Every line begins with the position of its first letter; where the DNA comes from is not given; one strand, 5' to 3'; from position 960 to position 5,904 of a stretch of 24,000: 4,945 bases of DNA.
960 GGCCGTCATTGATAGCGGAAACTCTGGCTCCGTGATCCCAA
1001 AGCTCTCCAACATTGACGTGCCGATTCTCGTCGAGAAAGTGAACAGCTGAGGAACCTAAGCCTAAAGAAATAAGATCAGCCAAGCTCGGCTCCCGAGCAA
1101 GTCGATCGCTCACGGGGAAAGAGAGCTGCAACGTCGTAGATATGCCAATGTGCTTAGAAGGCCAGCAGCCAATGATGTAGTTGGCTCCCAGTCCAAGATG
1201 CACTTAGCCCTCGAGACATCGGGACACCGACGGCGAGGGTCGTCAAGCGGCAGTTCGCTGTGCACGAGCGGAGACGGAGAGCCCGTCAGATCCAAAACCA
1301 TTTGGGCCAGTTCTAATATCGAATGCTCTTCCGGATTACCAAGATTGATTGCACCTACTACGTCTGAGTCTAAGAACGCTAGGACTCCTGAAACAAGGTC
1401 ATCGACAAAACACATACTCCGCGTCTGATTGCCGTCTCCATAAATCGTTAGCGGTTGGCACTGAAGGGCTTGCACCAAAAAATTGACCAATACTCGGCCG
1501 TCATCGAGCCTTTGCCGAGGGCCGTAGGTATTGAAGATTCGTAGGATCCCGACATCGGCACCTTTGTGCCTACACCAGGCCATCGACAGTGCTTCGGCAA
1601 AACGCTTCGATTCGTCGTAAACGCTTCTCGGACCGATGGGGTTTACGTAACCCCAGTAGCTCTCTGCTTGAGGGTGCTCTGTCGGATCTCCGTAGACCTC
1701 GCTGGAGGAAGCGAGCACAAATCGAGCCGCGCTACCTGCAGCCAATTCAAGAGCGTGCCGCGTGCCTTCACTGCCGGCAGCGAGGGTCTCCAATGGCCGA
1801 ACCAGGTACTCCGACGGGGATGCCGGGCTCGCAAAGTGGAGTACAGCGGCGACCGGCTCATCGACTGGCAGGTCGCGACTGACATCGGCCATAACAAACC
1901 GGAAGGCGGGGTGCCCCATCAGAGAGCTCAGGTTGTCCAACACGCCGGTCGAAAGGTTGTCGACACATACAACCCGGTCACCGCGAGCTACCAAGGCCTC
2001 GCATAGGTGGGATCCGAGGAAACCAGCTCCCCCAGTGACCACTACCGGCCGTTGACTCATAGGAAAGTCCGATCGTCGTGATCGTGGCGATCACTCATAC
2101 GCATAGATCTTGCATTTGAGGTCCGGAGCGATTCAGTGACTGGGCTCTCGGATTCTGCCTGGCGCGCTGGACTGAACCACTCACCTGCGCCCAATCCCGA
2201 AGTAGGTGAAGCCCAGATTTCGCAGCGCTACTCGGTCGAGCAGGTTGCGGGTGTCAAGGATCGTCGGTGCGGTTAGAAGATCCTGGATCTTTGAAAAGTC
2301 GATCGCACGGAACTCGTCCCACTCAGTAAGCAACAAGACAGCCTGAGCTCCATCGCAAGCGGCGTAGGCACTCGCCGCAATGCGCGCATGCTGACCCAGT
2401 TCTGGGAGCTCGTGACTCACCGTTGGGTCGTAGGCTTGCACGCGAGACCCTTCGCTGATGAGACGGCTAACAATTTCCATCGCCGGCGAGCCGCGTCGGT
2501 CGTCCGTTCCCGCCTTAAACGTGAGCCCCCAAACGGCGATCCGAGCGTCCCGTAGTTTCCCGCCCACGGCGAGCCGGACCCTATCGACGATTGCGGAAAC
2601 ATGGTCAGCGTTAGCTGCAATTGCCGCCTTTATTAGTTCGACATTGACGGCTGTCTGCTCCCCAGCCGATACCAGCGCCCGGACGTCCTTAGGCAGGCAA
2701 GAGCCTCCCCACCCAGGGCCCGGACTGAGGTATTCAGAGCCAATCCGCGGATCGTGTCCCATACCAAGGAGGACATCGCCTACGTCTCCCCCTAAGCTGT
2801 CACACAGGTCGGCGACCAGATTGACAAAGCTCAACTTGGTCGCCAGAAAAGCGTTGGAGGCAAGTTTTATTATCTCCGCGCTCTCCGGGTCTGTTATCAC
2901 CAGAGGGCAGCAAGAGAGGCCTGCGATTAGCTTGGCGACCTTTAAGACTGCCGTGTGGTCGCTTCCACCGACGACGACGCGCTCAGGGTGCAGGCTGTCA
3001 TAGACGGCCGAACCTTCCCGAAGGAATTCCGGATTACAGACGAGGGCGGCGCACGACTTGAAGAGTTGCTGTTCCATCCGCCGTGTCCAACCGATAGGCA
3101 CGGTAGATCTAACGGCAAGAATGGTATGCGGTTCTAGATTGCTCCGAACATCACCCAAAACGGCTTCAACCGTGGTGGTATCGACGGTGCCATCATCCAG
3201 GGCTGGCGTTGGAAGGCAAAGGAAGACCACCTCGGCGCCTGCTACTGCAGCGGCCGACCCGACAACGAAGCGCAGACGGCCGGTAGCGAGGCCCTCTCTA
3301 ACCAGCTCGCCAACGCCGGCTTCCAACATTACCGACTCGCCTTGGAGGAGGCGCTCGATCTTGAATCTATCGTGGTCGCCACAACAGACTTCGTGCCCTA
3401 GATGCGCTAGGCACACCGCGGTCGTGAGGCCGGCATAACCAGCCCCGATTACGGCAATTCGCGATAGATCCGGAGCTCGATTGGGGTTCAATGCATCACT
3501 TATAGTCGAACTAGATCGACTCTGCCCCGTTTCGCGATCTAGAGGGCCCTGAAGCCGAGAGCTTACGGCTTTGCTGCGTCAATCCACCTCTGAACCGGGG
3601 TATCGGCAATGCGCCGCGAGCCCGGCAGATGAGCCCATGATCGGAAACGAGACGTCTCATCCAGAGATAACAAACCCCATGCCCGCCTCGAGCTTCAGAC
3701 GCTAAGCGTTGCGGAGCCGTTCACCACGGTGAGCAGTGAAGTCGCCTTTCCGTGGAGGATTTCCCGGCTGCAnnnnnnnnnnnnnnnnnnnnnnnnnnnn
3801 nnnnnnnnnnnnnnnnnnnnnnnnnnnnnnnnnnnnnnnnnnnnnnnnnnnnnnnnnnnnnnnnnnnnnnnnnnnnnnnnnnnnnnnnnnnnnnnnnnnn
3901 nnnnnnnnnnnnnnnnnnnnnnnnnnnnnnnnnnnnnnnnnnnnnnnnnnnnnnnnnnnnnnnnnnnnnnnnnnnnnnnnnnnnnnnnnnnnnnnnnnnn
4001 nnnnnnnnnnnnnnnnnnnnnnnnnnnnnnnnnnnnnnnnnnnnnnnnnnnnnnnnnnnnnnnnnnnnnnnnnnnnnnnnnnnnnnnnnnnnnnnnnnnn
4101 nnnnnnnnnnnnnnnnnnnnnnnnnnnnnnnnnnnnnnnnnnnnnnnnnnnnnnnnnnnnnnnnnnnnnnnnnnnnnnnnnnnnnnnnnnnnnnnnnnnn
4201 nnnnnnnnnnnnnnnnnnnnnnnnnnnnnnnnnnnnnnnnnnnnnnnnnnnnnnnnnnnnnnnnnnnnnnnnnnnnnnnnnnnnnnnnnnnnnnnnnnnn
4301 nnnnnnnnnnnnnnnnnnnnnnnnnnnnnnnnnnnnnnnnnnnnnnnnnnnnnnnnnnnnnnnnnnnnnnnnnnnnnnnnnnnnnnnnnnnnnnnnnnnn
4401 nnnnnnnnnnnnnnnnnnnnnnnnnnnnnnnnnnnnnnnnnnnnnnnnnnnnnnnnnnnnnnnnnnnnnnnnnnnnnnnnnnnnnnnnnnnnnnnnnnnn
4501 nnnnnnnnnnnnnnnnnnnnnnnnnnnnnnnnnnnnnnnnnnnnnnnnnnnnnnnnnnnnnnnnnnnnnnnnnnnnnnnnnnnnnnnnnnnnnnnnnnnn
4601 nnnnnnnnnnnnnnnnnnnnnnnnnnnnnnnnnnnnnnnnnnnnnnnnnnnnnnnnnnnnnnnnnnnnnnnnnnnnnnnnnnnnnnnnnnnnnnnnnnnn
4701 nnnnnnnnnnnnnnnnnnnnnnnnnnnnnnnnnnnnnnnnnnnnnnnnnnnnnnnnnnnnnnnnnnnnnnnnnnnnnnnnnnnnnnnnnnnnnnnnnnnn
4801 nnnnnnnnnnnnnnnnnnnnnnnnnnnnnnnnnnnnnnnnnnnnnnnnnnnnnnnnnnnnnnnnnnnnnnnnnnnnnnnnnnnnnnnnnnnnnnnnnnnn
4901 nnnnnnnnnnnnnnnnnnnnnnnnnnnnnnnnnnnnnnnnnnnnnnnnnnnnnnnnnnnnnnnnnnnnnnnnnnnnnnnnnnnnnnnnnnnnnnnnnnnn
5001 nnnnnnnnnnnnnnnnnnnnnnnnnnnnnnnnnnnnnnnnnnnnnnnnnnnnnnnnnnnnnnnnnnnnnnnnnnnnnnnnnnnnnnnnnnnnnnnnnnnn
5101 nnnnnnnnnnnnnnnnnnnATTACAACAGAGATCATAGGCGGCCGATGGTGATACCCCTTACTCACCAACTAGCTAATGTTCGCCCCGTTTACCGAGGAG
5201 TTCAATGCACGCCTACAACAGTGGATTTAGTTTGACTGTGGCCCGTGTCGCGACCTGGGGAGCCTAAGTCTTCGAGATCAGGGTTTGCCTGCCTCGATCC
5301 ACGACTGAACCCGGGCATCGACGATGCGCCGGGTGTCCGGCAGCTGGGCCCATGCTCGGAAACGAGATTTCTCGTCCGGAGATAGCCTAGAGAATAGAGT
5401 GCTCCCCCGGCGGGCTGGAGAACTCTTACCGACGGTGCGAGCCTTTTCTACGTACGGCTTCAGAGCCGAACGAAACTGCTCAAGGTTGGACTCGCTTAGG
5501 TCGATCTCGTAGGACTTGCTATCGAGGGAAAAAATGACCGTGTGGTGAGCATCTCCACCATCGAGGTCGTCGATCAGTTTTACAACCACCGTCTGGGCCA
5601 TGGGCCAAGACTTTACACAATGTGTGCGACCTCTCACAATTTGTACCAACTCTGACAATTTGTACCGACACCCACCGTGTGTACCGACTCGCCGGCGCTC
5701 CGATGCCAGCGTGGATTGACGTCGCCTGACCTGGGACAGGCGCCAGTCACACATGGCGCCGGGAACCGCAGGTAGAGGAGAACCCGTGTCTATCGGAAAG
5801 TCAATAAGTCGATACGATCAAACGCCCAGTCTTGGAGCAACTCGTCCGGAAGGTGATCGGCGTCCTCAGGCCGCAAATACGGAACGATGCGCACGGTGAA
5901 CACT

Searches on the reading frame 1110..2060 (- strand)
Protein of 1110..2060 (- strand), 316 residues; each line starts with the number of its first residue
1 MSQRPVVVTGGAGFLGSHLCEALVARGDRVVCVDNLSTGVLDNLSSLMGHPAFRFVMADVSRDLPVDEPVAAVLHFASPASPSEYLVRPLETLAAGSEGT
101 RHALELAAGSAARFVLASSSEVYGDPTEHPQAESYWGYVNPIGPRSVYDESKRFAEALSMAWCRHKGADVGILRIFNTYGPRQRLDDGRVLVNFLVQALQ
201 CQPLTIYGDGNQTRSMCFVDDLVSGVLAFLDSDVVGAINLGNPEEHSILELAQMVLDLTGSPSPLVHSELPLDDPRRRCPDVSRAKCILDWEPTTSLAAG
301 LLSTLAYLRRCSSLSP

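Call 8: search_protein_families(library=pfam, proteins=[window:1110-2060:-], max_evalue=0.01)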
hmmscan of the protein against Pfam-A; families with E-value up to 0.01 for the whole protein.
window:1110-2060:- (316 aa): 7 families
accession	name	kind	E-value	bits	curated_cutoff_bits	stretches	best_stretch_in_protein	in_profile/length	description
PF01370.27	Epimerase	-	5.3e-45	154.1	20.9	1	6-241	1-240/240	NAD dependent epimerase/dehydratase family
PF16363.11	GDP_Man_Dehyd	-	1e-40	140.7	27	1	8-300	2-328/332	GDP-mannose 4,6 dehydratase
PF01073.25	3Beta_HSD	-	2e-10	40.6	22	1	7-223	1-222/280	3-beta hydroxysteroid dehydrogenase/isomerase family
PF07993.18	NAD_binding_4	-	8.2e-07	28.9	20.1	0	8-31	1-27/258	Male sterility protein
PF04321.23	RmlD_sub_bind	-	1.2e-05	25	27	1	6-267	3-243/287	RmlD substrate binding domain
PF00106.31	adh_short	-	0.0023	17.9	26.6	1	6-70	3-68/195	short chain dehydrogenase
PF02719.21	Polysacc_synt_2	-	0.0042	16.7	20.2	0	6-33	1-28/293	Polysaccharide biosynthesis protein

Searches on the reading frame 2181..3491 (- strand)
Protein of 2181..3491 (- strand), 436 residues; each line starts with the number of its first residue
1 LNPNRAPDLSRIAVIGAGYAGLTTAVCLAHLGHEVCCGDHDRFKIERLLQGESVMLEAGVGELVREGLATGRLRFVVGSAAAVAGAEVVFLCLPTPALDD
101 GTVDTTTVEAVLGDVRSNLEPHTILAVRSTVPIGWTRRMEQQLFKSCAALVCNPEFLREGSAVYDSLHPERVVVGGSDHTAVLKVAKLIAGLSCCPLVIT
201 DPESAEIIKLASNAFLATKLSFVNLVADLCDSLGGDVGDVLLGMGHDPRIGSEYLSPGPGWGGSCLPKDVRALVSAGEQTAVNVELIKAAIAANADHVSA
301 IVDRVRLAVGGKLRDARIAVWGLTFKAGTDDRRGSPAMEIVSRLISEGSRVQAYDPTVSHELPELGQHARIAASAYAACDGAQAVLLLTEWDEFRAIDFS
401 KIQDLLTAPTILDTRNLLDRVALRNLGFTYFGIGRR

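Call 8: search_protein_families(library=pfam, proteins=[window:2181-3491:-], max_evalue=0.01)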
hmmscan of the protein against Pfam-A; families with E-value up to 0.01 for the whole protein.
window:2181-3491:- (436 aa): 8 families
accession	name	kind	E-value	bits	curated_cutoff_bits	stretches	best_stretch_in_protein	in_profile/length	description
PF03721.20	UDPG_MGDP_dh_N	-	2.3e-42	145.1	27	1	11-182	2-181/187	UDP-glucose/GDP-mannose dehydrogenase family, NAD binding domain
PF00984.24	UDPG_MGDP_dh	-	1.3e-32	112.2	25.4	1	203-295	1-93/94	UDP-glucose/GDP-mannose dehydrogenase family, central domain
PF03720.21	UDPG_MGDP_dh_C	-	1.8e-29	102.6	30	1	319-420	1-103/103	UDP-glucose/GDP-mannose dehydrogenase family, UDP binding domain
PF03446.21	NAD_binding_2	-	1e-06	29.3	21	1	11-145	1-109/161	NAD binding domain of 6-phosphogluconate dehydrogenase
PF01266.30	DAO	-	0.00021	21.4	27.9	1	11-36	1-26/353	FAD dependent oxidoreductase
PF03807.23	F420_oxidored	-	0.00031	21.7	21.6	0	11-99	1-73/94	NADP oxidoreductase coenzyme F420-dependent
PF07992.20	Pyr_redox_2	-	0.004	17.1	26.1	1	11-39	2-30/291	Pyridine nucleotide-disulphide oxidoreductase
PF00890.30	FAD_binding_2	-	0.0089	15.7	20.4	0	12-37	2-27/414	FAD binding domain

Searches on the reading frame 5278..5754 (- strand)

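Call 8: search_protein_families(library=pfam, proteins=[window:5278-5754:-], max_evalue=0.01)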
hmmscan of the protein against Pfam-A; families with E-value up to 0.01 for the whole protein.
window:5278-5754:- (158 aa): 1 family
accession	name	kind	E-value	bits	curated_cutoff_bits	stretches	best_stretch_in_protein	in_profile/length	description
PF11774.14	Lsr2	-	1.8e-24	85.5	29.6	1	52-109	1-58/58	Lsr2 dimerization domain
